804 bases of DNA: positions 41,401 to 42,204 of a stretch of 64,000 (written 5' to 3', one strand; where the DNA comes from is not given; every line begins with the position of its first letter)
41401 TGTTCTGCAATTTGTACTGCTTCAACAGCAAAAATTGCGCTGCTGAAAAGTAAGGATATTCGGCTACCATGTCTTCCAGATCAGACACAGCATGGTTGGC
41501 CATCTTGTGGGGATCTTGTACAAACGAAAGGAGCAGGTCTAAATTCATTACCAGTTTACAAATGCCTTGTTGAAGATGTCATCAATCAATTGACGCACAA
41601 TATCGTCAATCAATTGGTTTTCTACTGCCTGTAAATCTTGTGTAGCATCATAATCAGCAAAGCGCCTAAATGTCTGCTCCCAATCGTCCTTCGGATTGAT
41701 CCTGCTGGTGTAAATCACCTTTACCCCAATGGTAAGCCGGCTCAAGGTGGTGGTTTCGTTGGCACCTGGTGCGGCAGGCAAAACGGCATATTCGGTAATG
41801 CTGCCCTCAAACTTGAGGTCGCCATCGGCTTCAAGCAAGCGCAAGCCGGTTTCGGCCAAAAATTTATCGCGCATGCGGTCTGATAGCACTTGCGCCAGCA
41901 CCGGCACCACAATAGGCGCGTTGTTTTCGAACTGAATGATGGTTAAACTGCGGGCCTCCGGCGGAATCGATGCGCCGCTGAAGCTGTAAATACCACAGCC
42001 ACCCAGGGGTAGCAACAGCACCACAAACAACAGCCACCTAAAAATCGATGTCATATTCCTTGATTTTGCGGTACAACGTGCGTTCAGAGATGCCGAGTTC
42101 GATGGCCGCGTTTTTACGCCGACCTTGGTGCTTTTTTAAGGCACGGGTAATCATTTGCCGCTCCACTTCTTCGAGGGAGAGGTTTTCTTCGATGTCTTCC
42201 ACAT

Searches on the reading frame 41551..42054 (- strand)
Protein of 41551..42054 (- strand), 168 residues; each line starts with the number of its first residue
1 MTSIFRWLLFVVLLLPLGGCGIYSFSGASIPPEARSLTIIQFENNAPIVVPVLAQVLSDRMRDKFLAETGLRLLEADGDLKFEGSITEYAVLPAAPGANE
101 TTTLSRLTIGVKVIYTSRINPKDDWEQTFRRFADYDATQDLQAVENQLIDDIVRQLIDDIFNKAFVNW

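Call 107: search_protein_families(library=pfam, proteins=[window:41551-42054:-], max_evalue=0.001)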
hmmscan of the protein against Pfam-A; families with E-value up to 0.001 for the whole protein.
window:41551-42054:- (168 aa): 1 family
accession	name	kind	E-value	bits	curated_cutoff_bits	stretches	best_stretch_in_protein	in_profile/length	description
PF04390.17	LptE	-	2.2e-14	54.6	23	1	35-163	2-117/118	Lipopolysaccharide-assembly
